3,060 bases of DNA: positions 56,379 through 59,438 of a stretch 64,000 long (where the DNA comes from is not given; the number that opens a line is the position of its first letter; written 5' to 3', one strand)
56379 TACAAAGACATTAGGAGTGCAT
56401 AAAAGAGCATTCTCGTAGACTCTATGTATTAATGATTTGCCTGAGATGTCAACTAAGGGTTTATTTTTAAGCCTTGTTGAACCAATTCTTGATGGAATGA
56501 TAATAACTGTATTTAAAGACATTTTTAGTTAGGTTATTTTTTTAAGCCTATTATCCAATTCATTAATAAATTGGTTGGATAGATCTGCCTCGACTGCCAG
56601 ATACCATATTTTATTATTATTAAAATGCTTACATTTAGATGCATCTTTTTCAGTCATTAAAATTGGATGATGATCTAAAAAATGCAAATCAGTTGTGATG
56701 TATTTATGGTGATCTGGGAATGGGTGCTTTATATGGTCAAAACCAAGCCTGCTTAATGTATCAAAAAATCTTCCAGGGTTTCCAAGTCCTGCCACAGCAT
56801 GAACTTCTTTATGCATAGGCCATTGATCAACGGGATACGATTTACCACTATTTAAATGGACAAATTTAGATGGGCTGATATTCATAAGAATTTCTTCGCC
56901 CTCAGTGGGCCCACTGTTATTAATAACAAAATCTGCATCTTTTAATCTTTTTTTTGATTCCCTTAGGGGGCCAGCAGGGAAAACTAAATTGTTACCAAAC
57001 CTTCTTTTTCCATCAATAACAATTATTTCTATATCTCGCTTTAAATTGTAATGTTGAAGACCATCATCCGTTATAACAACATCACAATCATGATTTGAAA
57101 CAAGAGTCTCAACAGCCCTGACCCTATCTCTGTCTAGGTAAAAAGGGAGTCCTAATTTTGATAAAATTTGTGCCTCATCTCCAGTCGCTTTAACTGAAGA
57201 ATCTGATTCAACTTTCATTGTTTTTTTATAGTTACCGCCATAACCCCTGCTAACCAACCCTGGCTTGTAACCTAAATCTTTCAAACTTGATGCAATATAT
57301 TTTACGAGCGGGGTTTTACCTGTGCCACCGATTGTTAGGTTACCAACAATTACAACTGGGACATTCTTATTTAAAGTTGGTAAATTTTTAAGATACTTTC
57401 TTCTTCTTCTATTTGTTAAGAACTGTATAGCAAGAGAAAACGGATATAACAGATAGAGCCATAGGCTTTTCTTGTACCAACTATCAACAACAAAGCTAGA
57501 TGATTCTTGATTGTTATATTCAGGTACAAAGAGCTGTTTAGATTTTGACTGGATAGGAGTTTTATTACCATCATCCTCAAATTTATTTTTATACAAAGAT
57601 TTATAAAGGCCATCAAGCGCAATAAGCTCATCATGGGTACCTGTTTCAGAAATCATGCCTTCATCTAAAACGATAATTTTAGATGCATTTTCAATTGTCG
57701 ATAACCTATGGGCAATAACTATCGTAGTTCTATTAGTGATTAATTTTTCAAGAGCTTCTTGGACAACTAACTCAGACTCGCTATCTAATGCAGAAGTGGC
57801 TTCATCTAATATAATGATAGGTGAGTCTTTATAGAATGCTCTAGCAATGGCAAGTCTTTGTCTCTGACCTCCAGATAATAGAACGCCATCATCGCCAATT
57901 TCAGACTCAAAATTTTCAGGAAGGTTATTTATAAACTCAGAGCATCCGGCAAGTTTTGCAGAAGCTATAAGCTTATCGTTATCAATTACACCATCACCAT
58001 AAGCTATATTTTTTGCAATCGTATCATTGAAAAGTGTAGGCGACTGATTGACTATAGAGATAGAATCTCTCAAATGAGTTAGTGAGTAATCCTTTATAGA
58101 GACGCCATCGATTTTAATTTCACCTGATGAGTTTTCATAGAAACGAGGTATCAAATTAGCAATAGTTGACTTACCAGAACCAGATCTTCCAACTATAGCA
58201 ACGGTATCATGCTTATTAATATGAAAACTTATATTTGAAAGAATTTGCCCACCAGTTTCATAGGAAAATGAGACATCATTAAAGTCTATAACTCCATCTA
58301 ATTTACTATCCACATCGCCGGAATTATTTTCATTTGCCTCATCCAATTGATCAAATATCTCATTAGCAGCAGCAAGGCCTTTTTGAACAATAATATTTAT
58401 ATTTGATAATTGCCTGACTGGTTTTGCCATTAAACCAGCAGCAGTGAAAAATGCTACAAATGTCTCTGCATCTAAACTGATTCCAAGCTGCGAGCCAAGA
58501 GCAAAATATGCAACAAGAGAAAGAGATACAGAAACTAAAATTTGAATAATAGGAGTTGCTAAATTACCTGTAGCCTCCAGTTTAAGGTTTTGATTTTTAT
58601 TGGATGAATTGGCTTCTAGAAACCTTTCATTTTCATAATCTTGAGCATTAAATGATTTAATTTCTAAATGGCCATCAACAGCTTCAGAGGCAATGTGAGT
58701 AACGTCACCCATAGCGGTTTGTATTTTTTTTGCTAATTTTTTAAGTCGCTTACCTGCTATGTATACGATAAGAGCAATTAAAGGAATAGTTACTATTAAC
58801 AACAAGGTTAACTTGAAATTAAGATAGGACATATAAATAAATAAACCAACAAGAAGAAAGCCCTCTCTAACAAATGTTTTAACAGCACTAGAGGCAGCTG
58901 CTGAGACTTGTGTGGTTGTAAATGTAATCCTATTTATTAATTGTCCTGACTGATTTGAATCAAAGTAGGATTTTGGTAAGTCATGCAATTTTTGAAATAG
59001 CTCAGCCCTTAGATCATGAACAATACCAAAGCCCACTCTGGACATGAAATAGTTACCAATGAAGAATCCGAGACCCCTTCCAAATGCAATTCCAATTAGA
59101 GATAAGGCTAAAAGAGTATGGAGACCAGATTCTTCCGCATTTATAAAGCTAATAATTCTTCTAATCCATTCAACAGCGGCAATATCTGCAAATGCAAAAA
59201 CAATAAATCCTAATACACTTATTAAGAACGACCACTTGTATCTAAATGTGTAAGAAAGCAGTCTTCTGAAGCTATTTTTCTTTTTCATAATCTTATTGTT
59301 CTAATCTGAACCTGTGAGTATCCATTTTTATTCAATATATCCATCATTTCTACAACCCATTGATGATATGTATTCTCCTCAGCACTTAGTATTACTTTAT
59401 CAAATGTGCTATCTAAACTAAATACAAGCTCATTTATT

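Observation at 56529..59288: In-frame MsbA-LpxK fusion: lipid A flippase carrying the lipid A 4'-kinase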

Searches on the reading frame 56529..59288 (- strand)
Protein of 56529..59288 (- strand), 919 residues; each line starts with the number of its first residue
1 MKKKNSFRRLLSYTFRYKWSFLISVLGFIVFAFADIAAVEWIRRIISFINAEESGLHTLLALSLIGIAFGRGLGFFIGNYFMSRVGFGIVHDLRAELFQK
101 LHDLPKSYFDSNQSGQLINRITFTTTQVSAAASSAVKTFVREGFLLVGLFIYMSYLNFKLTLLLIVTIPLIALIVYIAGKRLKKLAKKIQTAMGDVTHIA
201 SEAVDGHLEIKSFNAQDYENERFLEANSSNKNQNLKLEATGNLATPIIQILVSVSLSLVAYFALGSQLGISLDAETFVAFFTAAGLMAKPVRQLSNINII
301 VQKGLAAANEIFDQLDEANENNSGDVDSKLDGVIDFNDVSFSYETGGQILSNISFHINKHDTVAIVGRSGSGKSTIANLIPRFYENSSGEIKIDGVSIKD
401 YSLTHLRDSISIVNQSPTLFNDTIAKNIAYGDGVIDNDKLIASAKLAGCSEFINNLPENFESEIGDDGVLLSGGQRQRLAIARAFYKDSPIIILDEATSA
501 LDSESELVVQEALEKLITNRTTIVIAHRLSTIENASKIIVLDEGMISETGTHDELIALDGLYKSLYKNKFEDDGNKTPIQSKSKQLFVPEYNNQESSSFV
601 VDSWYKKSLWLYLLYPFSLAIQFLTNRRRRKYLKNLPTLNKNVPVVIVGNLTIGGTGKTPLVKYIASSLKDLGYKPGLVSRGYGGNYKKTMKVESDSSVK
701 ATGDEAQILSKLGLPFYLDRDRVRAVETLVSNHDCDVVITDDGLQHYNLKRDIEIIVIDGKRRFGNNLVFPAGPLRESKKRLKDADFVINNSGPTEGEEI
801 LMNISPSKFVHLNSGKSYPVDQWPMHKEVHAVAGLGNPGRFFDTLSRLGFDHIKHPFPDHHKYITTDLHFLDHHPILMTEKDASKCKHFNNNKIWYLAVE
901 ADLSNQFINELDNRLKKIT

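Call 4: search_protein_families(library=pfam, proteins=[window:56529-59288:-], max_evalue=0.01)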
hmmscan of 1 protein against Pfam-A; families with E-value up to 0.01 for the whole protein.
window:56529-59288:- (919 aa): 9 families
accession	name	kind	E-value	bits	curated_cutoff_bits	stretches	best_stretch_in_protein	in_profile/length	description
PF02606.20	LpxK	-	4.7e-95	318.9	27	1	612-915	3-327/328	Tetraacyldisaccharide-1-P 4'-kinase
PF00664.28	ABC_membrane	-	4.2e-46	158.3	28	1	22-287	2-270/274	ABC transporter transmembrane region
PF00005.33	ABC_tran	-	4.7e-32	111.9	25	1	350-499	1-137/137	ABC transporter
PF02463.25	SMC_N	-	9.3e-11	42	40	1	383-540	103-210/220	RecF/RecN/SMC N terminal domain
PF20720.3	nSTAND3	-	4.8e-05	23.6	27.2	0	356-386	13-43/155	Novel STAND NTPase 3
PF13401.12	AAA_22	-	0.00051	20.8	27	0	363-516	8-104/130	AAA domain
PF13555.12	AAA_29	-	0.0017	18.5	27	1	354-376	16-38/61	P-loop containing region of AAA domain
PF03193.22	RsgA_GTPase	-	0.005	17.1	30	0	346-387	93-133/174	RsgA GTPase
PF01637.24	ATPase_2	-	0.0091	16.3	33.2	0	631-693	9-68/225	ATPase domain predominantly from Archaea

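Call 5: search_protein_families(library=ncbifam, proteins=[window:56529-59288:-], max_evalue=0.001)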
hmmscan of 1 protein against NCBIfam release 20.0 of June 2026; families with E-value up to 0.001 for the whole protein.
window:56529-59288:- (919 aa): 188 families (the best 25 are shown)
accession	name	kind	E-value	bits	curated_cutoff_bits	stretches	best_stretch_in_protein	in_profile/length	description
TIGR02203.1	MsbA_lipidA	equivalog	1.3e-189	631.4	602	1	6-571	1-571/572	lipid A export permease/ATP-binding protein MsbA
NF008381.0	PRK11176.1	equivalog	4.3e-161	537.2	867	1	5-571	11-581/582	lipid A ABC transporter ATP-binding protein/permease MsbA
TIGR02204.1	MsbA_rel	hypoth_equivalog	2e-125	419.7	780.4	1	3-567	2-573/576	ABC transporter, permease/ATP-binding protein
TIGR00958.1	3a01208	subfamily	1e-116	391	874.6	1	3-565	145-710/711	antigen peptide transporter 2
NF045513.1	HepA_fam_ABC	equivalog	1.6e-116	390.2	725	1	38-562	75-602/610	heterocyst formation ABC transporter subunit HepA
NF052233.1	CphA_assoc_ABC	equivalog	2.6e-109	366.7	880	1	72-576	245-750/766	cyanophycin metabolism-associated ABC transporter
TIGR01846.1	type_I_sec_HlyB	subfamily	2.1e-100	337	725.55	1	60-569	181-692/694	type I secretion system permease/ATPase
NF010178.0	PRK13657.1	equivalog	2.7e-95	320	733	1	7-572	7-573/588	glucan ABC transporter ATP-binding protein/ permease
NF008056.1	PRK10790.1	equivalog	5e-90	302.7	746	1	5-568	9-574/584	SmdB family multidrug efflux ABC transporter permease/ATP-binding protein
TIGR03797.1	NHLM_micro_ABC2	equivalog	6.1e-87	292.7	709.4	1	41-567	157-683/686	NHLP bacteriocin export ABC transporter permease/ATPase subunit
TIGR03796.1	NHLM_micro_ABC1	equivalog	1.8e-85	287.6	853.3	1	49-565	186-708/710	NHLP family bacteriocin export ABC transporter peptidase/permease/ATPase subunit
NF008055.0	PRK10789.1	equivalog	7.9e-84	282.1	845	1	11-569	7-571/590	SmdA family multidrug ABC transporter permease/ATP-binding protein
TIGR01193.1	bacteriocin_ABC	subfamily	2.2e-83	281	523.85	1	2-568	139-708/708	peptide cleavage/export ABC transporter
TIGR02857.1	CydD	equivalog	3e-81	274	435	1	33-541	17-529/529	thiol reductant ABC exporter subunit CydD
TIGR03375.1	type_I_sec_LssB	subfamily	1.4e-79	268.2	693.1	1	79-556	210-689/696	type I secretion system permease/ATPase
TIGR00682.1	lpxK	equivalog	6.9e-73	245.5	91.95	1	612-907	3-311/324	tetraacyldisaccharide 4'-kinase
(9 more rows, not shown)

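Call 6: search_solved_structures(query=window:56529-59288:-, max_evalue=1e-10)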
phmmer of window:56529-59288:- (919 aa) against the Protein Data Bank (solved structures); distinct sequences matched with E-value up to 1e-10: 423 (the best 60 are shown).
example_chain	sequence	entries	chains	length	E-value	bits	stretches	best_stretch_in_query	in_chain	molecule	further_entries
9bd6_A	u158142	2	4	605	1.3e-163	549.2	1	7-569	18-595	ATP-dependent lipid A-core flippase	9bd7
7niu_A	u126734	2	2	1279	2.8e-152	511.7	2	76-567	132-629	Isoform 2 of Phosphatidylcholine translocator ABCB4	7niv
6s7p_A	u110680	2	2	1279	1.7e-151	509.1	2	76-567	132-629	Phosphatidylcholine translocator ABCB4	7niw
6ujt_A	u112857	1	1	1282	6.6e-151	507.2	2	53-566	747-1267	ATP-dependent translocase ABCB1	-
6q81_A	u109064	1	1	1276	9.2e-151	506.7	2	53-565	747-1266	P-glycoprotein (ABCB1)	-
3g60_A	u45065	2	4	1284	9.3e-151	506.7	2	53-566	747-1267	Multidrug resistance protein 1a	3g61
4ksb_A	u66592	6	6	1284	9.3e-151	506.7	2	53-566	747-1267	Multidrug resistance protein 1A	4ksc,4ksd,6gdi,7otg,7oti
5kpi_A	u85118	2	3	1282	9.3e-151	506.7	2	53-566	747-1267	Multidrug resistance protein 1A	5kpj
6ujr_A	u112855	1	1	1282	1.1e-150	506.5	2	52-566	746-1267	ATP-dependent translocase ABCB1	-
4q9h_A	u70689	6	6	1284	1.1e-150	506.4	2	53-566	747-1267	Multidrug resistance protein 1A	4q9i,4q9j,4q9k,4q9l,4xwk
4m2s_A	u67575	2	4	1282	1.1e-150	506.4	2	53-566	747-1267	Multidrug resistance protein 1A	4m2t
3g5u_A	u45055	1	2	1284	1.3e-150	506.1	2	53-566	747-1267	Multidrug resistance protein 1a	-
4lsg_A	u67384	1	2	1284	1.3e-150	506.1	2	53-566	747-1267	Multidrug resistance protein 1A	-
4m1m_A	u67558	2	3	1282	1.6e-150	505.9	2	53-566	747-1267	Multidrug resistance protein 1A | ATP-dependent translocase ABCB1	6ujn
6ujs_A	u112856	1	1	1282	1.6e-150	505.9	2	53-566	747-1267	ATP-dependent translocase ABCB1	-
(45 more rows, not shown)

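Call 7: find_homologous_proteins(query=window:56529-59288:-, max_evalue=1e-50)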
Query window:56529-59288:- (919 aa): 7967 proteins with E <= 1e-50 among 8000 candidates; the best 120 are listed.
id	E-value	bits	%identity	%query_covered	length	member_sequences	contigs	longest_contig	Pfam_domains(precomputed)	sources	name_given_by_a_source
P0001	0.0e+0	2033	99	100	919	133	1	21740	PF02606.21,PF00005.34,PF02463.26,PF00664.29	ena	-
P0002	0.0e+0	1945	94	100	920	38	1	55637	PF02606.21,PF00005.34,PF02463.26,PF00664.29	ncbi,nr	ncbi:lipid A export permease/ATP-binding protein MsbA [Gammaproteobacteria bacterium]|nr:lipid A exp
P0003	0.0e+0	1828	88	100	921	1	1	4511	PF02606.21,PF00005.34,PF02463.26,PF00664.29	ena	-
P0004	0.0e+0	1825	88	100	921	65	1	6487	PF02606.21,PF00005.34,PF02463.26,PF00664.29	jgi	jgi:subfamily B ATP-binding cassette protein MsbA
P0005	0.0e+0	1823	88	100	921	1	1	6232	PF02606.21,PF00005.34,PF02463.26,PF00664.29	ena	-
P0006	0.0e+0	1822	88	100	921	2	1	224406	PF02606.21,PF00005.34,PF02463.26,PF00664.29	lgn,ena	-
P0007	0.0e+0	1822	88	100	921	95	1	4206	PF02606.21,PF00005.34,PF02463.26,PF00664.29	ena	-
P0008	0.0e+0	1820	88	100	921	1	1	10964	PF02606.21,PF00005.34,PF02463.26,PF00664.29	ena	-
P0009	0.0e+0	1816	88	100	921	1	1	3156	PF02606.21,PF00005.34,PF02463.26,PF00664.29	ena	-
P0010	0.0e+0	1807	87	100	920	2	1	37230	PF02606.21,PF00005.34,PF02463.26,PF00664.29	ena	-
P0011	0.0e+0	1804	87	100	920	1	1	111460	PF02606.21,PF00005.34,PF02463.26,PF00664.29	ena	-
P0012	0.0e+0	1801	87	100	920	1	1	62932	PF02606.21,PF00005.34,PF02463.26,PF00664.29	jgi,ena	-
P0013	0.0e+0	1631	78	100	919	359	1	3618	PF02606.21,PF00005.34,PF02463.26,PF00664.29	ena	-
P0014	0.0e+0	1629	78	100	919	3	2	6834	PF02606.21,PF00005.34,PF02463.26,PF00664.29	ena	-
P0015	0.0e+0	1626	78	100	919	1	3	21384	PF02606.21,PF00005.34,PF02463.26,PF00664.29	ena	-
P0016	0.0e+0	1626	78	100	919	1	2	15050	PF02606.21,PF00005.34,PF02463.26,PF00664.29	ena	-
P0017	0.0e+0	1624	78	100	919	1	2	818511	PF02606.21,PF00005.34,PF02463.26,PF00664.29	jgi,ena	jgi:subfamily B ATP-binding cassette protein MsbA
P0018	0.0e+0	1624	78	100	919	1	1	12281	PF02606.21,PF00005.34,PF02463.26,PF00664.29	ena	-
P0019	0.0e+0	1624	77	100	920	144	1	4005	PF02606.21,PF00005.34,PF02463.26,PF00664.29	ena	-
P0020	0.0e+0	1624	78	100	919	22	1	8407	PF02606.21,PF00005.34,PF02463.26,PF00664.29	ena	-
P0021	0.0e+0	1624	78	100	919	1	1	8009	PF02606.21,PF00005.34,PF02463.26,PF00664.29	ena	-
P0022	0.0e+0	1623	78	100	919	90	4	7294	PF02606.21,PF00005.34,PF02463.26,PF00664.29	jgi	jgi:subfamily B ATP-binding cassette protein MsbA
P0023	0.0e+0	1623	78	100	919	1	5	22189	PF02606.21,PF00005.34,PF02463.26,PF00664.29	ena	-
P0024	0.0e+0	1623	78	100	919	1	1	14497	PF02606.21,PF00005.34,PF02463.26,PF00664.29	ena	-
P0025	0.0e+0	1622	78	100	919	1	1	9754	PF02606.21,PF00005.34,PF02463.26,PF00664.29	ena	-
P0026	0.0e+0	1622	78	100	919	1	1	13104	PF02606.21,PF00005.34,PF02463.26,PF00664.29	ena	-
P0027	0.0e+0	1622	78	100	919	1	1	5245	PF02606.21,PF00005.34,PF02463.26,PF00664.29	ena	-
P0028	0.0e+0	1622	78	100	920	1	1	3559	PF02606.21,PF00005.34,PF02463.26,PF00664.29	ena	-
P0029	0.0e+0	1622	78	100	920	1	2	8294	PF02606.21,PF00005.34,PF02463.26,PF00664.29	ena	-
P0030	0.0e+0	1622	78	100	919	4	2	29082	PF02606.21,PF00005.34,PF02463.26,PF00664.29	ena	-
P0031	0.0e+0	1622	78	100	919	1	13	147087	PF02606.21,PF00005.34,PF02463.26,PF00664.29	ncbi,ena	-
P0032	0.0e+0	1622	78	100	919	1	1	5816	PF02606.21,PF00005.34,PF02463.26,PF00664.29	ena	-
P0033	0.0e+0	1622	78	100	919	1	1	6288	PF02606.21,PF00005.34,PF02463.26,PF00664.29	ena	-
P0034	0.0e+0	1622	78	100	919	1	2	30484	PF02606.21,PF00005.34,PF02463.26,PF00664.29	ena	-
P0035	0.0e+0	1622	78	100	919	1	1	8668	PF02606.21,PF00005.34,PF02463.26,PF00664.29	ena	-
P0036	0.0e+0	1621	78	100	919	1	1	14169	PF02606.21,PF00005.34,PF02463.26,PF00664.29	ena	-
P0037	0.0e+0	1621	78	100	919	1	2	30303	PF02606.21,PF00005.34,PF02463.26,PF00664.29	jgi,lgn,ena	-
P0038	0.0e+0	1621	78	100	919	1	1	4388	PF02606.21,PF00005.34,PF02463.26,PF00664.29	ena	-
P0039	0.0e+0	1621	78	100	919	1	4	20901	PF02606.21,PF00005.34,PF02463.26,PF00664.29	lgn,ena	-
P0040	0.0e+0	1621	78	100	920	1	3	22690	PF02606.21,PF00005.34,PF02463.26,PF00664.29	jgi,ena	jgi:subfamily B ATP-binding cassette protein MsbA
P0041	0.0e+0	1621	78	100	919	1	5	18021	PF02606.21,PF00005.34,PF02463.26,PF00664.29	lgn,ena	-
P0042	0.0e+0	1621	78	100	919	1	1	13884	PF02606.21,PF00005.34,PF02463.26,PF00664.29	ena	-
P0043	0.0e+0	1621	78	100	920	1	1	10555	PF02606.21,PF00005.34,PF02463.26,PF00664.29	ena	-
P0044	0.0e+0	1621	78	100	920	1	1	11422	PF02606.21,PF00005.34,PF02463.26,PF00664.29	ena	-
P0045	0.0e+0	1621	78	100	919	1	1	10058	PF02606.21,PF00005.34,PF02463.26,PF00664.29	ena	-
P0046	0.0e+0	1621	78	100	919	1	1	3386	PF02606.21,PF00005.34,PF02463.26,PF00664.29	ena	-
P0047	0.0e+0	1621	78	100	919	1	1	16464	PF02606.21,PF00005.34,PF02463.26,PF00664.29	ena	-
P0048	0.0e+0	1621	78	100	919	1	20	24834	PF02606.21,PF00005.34,PF02463.26,PF00664.29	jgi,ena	-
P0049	0.0e+0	1621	78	100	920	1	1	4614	PF02606.21,PF00005.34,PF02463.26,PF00664.29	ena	-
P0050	0.0e+0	1620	78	100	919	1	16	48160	PF02606.21,PF00005.34,PF02463.26,PF00664.29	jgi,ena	-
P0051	0.0e+0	1620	78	100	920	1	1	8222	PF02606.21,PF00005.34,PF02463.26,PF00664.29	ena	-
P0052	0.0e+0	1620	78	100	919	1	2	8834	PF02606.21,PF00005.34,PF02463.26,PF00664.29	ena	-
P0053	0.0e+0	1620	78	100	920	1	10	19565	PF02606.21,PF00005.34,PF02463.26,PF00664.29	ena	-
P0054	0.0e+0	1620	78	100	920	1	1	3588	PF02606.21,PF00005.34,PF02463.26,PF00664.29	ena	-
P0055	0.0e+0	1620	78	100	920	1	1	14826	PF02606.21,PF00005.34,PF02463.26,PF00664.29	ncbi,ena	-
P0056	0.0e+0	1620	78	100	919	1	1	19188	PF02606.21,PF00005.34,PF02463.26,PF00664.29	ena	-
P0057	0.0e+0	1620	78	100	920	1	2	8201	PF02606.21,PF00005.34,PF02463.26,PF00664.29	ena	-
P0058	0.0e+0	1620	77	100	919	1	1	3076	PF02606.21,PF00005.34,PF02463.26,PF00664.29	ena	-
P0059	0.0e+0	1619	78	100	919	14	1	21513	PF02606.21,PF00005.34,PF02463.26,PF00664.29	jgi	jgi:subfamily B ATP-binding cassette protein MsbA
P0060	0.0e+0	1619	78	100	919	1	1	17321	PF02606.21,PF00005.34,PF02463.26,PF00664.29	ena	-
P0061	0.0e+0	1619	78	100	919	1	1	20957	PF02606.21,PF00005.34,PF02463.26,PF00664.29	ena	-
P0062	0.0e+0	1619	78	100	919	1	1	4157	PF02606.21,PF00005.34,PF02463.26,PF00664.29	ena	-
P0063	0.0e+0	1619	78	100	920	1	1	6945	PF02606.21,PF00005.34,PF02463.26,PF00664.29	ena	-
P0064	0.0e+0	1619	78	100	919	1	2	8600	PF02606.21,PF00005.34,PF02463.26,PF00664.29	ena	-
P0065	0.0e+0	1619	78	100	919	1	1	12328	PF02606.21,PF00005.34,PF02463.26,PF00664.29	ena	-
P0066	0.0e+0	1619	77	100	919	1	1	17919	PF02606.21,PF00005.34,PF02463.26,PF00664.29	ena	-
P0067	0.0e+0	1619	77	100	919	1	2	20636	PF02606.21,PF00005.34,PF02463.26,PF00664.29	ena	-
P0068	0.0e+0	1619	77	100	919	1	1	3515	PF02606.21,PF00005.34,PF02463.26,PF00664.29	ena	-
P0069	0.0e+0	1619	78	100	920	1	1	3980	PF02606.21,PF00005.34,PF02463.26,PF00664.29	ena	-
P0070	0.0e+0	1619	78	100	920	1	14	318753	PF02606.21,PF00005.34,PF02463.26,PF00664.29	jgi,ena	jgi:subfamily B ATP-binding cassette protein MsbA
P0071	0.0e+0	1619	78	100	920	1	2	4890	PF02606.21,PF00005.34,PF02463.26,PF00664.29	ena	-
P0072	0.0e+0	1619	78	100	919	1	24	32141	PF02606.21,PF00005.34,PF02463.26,PF00664.29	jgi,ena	-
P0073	0.0e+0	1619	78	100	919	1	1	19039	PF02606.21,PF00005.34,PF02463.26,PF00664.29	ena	-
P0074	0.0e+0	1619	78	100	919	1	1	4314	PF02606.21,PF00005.34,PF02463.26,PF00664.29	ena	-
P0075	0.0e+0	1619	78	100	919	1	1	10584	PF02606.21,PF00005.34,PF02463.26,PF00664.29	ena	-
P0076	0.0e+0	1619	78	100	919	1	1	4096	PF02606.21,PF00005.34,PF02463.26,PF00664.29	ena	-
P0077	0.0e+0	1619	78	100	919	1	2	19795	PF02606.21,PF00005.34,PF02463.26,PF00664.29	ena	-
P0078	0.0e+0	1619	78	100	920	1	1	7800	PF02606.21,PF00005.34,PF02463.26,PF00664.29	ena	-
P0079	0.0e+0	1619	78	100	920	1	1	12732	PF02606.21,PF00005.34,PF02463.26,PF00664.29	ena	-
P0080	0.0e+0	1618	77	100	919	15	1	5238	PF02606.21,PF00005.34,PF02463.26,PF00664.29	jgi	jgi:subfamily B ATP-binding cassette protein MsbA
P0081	0.0e+0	1618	78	100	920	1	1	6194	PF02606.21,PF00005.34,PF02463.26,PF00664.29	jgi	jgi:subfamily B ATP-binding cassette protein MsbA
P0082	0.0e+0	1618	77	100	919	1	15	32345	PF02606.21,PF00005.34,PF02463.26,PF00664.29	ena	-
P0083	0.0e+0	1618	77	100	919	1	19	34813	PF02606.21,PF00005.34,PF02463.26,PF00664.29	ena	-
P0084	0.0e+0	1618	77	100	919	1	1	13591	PF02606.21,PF00005.34,PF02463.26,PF00664.29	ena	-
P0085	0.0e+0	1618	78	100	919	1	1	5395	PF02606.21,PF00005.34,PF02463.26,PF00664.29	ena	-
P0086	0.0e+0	1618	78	100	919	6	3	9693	PF02606.21,PF00005.34,PF02463.26,PF00664.29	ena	-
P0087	0.0e+0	1618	78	100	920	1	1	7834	PF02606.21,PF00005.34,PF02463.26,PF00664.29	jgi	jgi:subfamily B ATP-binding cassette protein MsbA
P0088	0.0e+0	1618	78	100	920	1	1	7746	PF02606.21,PF00005.34,PF02463.26,PF00664.29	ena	-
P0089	0.0e+0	1618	78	100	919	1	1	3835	PF02606.21,PF00005.34,PF02463.26,PF00664.29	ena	-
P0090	0.0e+0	1618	78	100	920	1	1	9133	PF02606.21,PF00005.34,PF02463.26,PF00664.29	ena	-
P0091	0.0e+0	1618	78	100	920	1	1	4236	PF02606.21,PF00005.34,PF02463.26,PF00664.29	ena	-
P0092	0.0e+0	1618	78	100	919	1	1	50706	PF02606.21,PF00005.34,PF02463.26,PF00664.29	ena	-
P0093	0.0e+0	1618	78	100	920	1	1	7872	PF02606.21,PF00005.34,PF02463.26,PF00664.29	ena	-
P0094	0.0e+0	1618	78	100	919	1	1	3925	PF02606.21,PF00005.34,PF02463.26,PF00664.29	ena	-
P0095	0.0e+0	1618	77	100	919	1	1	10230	PF02606.21,PF00005.34,PF02463.26,PF00664.29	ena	-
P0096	0.0e+0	1617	78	100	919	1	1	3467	PF02606.21,PF00005.34,PF02463.26,PF00664.29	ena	-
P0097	0.0e+0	1617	78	100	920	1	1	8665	PF02606.21,PF00005.34,PF02463.26,PF00664.29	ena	-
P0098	0.0e+0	1617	78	100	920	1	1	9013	PF02606.21,PF00005.34,PF02463.26,PF00664.29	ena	-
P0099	0.0e+0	1617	78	100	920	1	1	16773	PF02606.21,PF00005.34,PF02463.26,PF00664.29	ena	-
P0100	0.0e+0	1617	78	100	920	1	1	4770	PF02606.21,PF00005.34,PF02463.26,PF00664.29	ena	-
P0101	0.0e+0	1617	77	100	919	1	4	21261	PF02606.21,PF00005.34,PF02463.26,PF00664.29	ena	-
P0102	0.0e+0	1617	78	100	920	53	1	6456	PF02606.21,PF00005.34,PF02463.26,PF00664.29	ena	-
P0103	0.0e+0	1617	78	100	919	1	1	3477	PF02606.21,PF00005.34,PF02463.26,PF00664.29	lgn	-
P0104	0.0e+0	1617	77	100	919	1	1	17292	PF02606.21,PF00005.34,PF02463.26,PF00664.29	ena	-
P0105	0.0e+0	1617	78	100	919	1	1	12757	PF02606.21,PF00005.34,PF02463.26,PF00664.29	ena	-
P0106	0.0e+0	1616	77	100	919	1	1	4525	PF02606.21,PF00005.34,PF02463.26,PF00664.29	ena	-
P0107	0.0e+0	1616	77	100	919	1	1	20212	PF02606.21,PF00005.34,PF02463.26,PF00664.29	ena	-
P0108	0.0e+0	1616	78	100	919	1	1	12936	PF02606.21,PF00005.34,PF02463.26,PF00664.29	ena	-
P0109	0.0e+0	1616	77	100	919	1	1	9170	PF02606.21,PF00005.34,PF02463.26,PF00664.29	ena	-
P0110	0.0e+0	1616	77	100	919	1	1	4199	PF02606.21,PF00005.34,PF02463.26,PF00664.29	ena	-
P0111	0.0e+0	1616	77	100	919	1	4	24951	PF02606.21,PF00005.34,PF02463.26,PF00664.29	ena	-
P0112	0.0e+0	1616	77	100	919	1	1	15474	PF02606.21,PF00005.34,PF02463.26,PF00664.29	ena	-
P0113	0.0e+0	1615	77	100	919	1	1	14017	PF02606.21,PF00005.34,PF02463.26,PF00664.29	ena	-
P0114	0.0e+0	1615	78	100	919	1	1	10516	PF02606.21,PF00005.34,PF02463.26,PF00664.29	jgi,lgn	-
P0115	0.0e+0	1615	78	100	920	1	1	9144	PF02606.21,PF00005.34,PF02463.26,PF00664.29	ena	-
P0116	0.0e+0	1615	78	100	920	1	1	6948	PF02606.21,PF00005.34,PF02463.26,PF00664.29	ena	-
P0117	0.0e+0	1615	77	100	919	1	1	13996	PF02606.21,PF00005.34,PF02463.26,PF00664.29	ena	-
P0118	0.0e+0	1615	78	100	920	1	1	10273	PF02606.21,PF00005.34,PF02463.26,PF00664.29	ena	-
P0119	0.0e+0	1615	77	100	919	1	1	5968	PF02606.21,PF00005.34,PF02463.26,PF00664.29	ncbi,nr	ncbi:MAG: lipid ABC transporter permease [Gammaproteobacteria bacterium]|nr:lipid ABC transporter pe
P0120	0.0e+0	1615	78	100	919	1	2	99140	PF02606.21,PF00005.34,PF02463.26,PF00664.29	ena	-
